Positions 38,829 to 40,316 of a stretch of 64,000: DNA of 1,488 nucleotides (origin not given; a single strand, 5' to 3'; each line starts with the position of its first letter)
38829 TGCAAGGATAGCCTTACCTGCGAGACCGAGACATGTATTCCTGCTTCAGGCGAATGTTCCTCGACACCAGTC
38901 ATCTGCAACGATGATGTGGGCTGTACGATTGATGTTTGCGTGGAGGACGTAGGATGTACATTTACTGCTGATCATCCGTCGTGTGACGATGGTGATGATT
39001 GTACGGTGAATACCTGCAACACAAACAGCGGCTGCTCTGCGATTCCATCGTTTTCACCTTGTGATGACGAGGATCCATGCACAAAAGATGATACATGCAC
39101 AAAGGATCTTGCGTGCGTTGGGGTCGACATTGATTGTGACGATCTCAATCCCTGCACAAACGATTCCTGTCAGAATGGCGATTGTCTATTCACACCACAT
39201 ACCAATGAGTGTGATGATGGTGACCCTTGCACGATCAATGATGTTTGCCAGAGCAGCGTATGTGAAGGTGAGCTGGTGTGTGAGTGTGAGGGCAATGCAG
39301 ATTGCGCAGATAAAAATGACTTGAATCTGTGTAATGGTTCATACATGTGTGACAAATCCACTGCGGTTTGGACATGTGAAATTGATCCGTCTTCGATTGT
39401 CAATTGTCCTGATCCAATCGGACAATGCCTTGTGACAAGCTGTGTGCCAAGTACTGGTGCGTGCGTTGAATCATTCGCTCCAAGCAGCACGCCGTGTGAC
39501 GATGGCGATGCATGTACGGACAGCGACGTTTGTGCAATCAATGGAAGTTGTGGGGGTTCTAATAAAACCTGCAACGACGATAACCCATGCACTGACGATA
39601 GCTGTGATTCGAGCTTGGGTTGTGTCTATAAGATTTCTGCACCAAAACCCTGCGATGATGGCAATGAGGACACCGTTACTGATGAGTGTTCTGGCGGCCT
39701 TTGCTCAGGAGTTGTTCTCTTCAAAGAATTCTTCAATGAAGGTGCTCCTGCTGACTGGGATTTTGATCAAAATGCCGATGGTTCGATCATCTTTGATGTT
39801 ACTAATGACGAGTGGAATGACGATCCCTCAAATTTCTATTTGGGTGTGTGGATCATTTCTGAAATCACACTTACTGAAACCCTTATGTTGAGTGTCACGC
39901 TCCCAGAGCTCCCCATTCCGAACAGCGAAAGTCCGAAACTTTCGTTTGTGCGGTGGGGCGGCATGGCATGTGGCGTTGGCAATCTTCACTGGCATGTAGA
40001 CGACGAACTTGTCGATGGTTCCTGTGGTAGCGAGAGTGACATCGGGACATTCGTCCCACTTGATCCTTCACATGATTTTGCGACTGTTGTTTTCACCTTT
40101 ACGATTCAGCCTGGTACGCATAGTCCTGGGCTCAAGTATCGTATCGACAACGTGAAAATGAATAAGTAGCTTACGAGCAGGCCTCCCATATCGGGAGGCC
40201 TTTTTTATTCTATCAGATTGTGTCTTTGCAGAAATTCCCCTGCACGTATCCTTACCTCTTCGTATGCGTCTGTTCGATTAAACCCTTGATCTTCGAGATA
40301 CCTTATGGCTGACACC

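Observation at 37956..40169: Compositionally distinct gene for a poly-acidic, Dictyostelium/Myxococcus-type cysteine-repeat exported protein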

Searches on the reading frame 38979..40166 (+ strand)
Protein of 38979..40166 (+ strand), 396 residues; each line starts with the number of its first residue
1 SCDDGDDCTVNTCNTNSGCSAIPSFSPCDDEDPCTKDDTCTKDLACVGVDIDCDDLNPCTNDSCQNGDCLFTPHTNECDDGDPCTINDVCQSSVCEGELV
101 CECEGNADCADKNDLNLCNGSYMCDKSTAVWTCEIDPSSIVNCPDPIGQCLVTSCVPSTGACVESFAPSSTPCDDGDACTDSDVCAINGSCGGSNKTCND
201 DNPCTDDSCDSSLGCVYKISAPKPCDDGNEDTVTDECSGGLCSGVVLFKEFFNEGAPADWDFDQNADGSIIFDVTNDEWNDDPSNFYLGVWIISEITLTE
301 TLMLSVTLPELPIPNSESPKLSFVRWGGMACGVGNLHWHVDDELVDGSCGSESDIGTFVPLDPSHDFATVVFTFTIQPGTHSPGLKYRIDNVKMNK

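Call 60: predict_structure(alignment_id=A5)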
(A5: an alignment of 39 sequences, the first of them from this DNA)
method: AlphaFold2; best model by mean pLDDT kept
length: 396 residues; sequences in the alignment: 39
mean_pLDDT: 84.8   pTM: 0.44
mean pLDDT of the five models: 84.8, 81.8, 81.7, 80.0, 79.4
residues with pLDDT >= 90: 136; 70-90: 222; 50-70: 37; < 50: 1
segments of 3 or more residues with pLDDT < 50: none
pLDDT, mean of each block of 10 residues (from residue 1): 85 86 86 88 88 90 88 90 88 88 90 91 89 93 90 93 93 93 91 93 94 94 83 79 73 77 86 72 68 91 88 76 68 82 76 61 84 90 83 69
secondary structure, 60 per line:
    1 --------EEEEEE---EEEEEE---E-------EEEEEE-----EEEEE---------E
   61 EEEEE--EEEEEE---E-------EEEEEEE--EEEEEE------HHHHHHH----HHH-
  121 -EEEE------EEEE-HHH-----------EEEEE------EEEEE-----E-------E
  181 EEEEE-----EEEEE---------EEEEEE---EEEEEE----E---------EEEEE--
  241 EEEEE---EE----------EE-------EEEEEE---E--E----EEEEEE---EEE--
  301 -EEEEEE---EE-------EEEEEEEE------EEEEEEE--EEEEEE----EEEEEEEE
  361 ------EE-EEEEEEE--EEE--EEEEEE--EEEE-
elements in order: E9-14 E18-23 E35-40 E46-50 E60-65 E68-73 E85-91 E94-99 H106-112 E122-125 E132-135 E151-155 E162-166 E180-185 E191-195 E205-210 E214-219 E234-238 E241-245 E270-275 E287-292 E296-298 E302-307 E320-327 E334-340 E343-348 E353-360 E370-376 E379-381 E384-389 E392-395

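Call 65: fold_search(model_id=the predicted structure, library=pdb)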
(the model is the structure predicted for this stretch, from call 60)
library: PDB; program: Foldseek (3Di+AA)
matches with E <= 10: 1379; with E <= 0.001: 17
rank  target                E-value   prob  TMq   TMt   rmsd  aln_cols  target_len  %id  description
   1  3nru_L                3.0e-04  1.00  0.25  0.54   5.3       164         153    8  Ligand binding domain of EPHA7 (released 2010-12-08)
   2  9vql_B                3.0e-04  0.99  0.23  0.13  44.9       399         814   12  Cryo-EM structure of the dimeric Elapor1 mutant (released 2025-07-23)
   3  9vqm_A                3.3e-04  0.99  0.23  0.13  38.1       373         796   10  Cryo-EM structure of Elapor1WT in tetrameric form (released 2025-07-23)
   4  8a28_A                3.7e-04  1.00  0.28  0.29   5.9       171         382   10  Structure of the astacin zymogen of LAST-MAM from Limulus polyphemus (released 2022-10-19)
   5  7b7n_E                3.7e-04  1.00  0.24  0.51   6.0       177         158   13  Human herpesvirus-8 gH/gL in complex with EphA2 (released 2020-12-30)
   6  2wo3_A                4.3e-04  1.00  0.26  0.52   5.1       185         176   10  Crystal Structure of the EphA4-ephrinA2 complex (released 2009-10-27)
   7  3nru_B                4.3e-04  1.00  0.25  0.55   5.3       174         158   11  Ligand binding domain of EPHA7 (released 2010-12-08)
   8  6b9l_A                4.3e-04  1.00  0.26  0.52   5.4       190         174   10  Crystal structure of EphA2 with peptide 135E2 (released 2018-10-17)
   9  3nru_J                4.3e-04  1.00  0.25  0.53   5.4       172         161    9  Ligand binding domain of EPHA7 (released 2010-12-08)
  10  2bba_A                5.3e-04  1.00  0.25  0.47   6.2       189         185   10  Crystal Structure and Thermodynamic Characterization of the EphB4 Receptor in Complex with an ephrin-B2 Antagonist Pep (released 2006-07-18)
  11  7cze_I                6.2e-04  1.00  0.24  0.49   6.9       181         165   10  Crystal structure of Epstein-Barr virus (EBV) gHgL and in complex with the ligand binding domian (LBD) of EphA2 (released 2020-10-21)
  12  2c26                  6.9e-04  0.99  0.23  0.33  18.6       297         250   11  Structural basis for the promiscuous specificity of the carbohydrate- binding modules from the beta-sandwich super famil (released 2005-10-18)
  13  9vqm_C                6.9e-04  0.97  0.23  0.13  48.0       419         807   11  Cryo-EM structure of Elapor1WT in tetrameric form (released 2025-07-23)
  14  2x11_A                8.5e-04  1.00  0.26  0.21   4.9       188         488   12  Crystal structure of the complete EphA2 ectodomain in complex with ephrin A5 receptor binding domain (released 2010-03-16)
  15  6nkp_A                9.4e-04  1.00  0.26  0.51   5.0       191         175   10  EphA2 LBD in complex with bA-WLA-YSKbio peptide (released 2019-05-01)
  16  3p6b_A                9.9e-04  1.00  0.27  0.51   5.3       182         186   11  The crystal structure of CelK CBM4 from Clostridium thermocellum (released 2011-08-24)
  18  5l73_B                1.0e-03  1.00  0.29  0.58   4.7       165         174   15  MAM domain of human neuropilin-1 (released 2016-10-26)
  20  4itc                  1.0e-03  1.00  0.23  0.48   7.2       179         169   18  Crystal Structure Analysis of the K1 Cleaved Adhesin domain of Lys-gingipain (Kgp) from Porphyromonas gingivalis W83 (released 2013-09-25)
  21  3nru_K                1.1e-03  1.00  0.25  0.56   5.1       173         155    9  Ligand binding domain of EPHA7 (released 2010-12-08)
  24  3nru_D                1.2e-03  1.00  0.26  0.55   5.5       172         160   10  Ligand binding domain of EPHA7 (released 2010-12-08)
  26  2xom_A                1.3e-03  1.00  0.26  0.60   4.4       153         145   13  Atomic resolution structure of TmCBM61 in complex with beta-1,4- galactotriose (released 2010-09-08)
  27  3nru_I                1.3e-03  1.00  0.25  0.54   5.4       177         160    9  Ligand binding domain of EPHA7 (released 2010-12-08)
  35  3nru_H                1.7e-03  1.00  0.25  0.54   5.5       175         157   11  Ligand binding domain of EPHA7 (released 2010-12-08)
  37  8yt7                  1.7e-03  1.00  0.23  0.42   7.5       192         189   13  Crystal structure of the MAM domain of Spodoptera frugiperda Scavenger Receptor-C (released 2025-04-02)
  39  5l73_A                1.9e-03  1.00  0.27  0.54   5.1       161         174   14  MAM domain of human neuropilin-1 (released 2016-10-26)
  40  3nru_G                1.9e-03  1.00  0.25  0.53   5.1       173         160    9  Ligand binding domain of EPHA7 (released 2010-12-08)
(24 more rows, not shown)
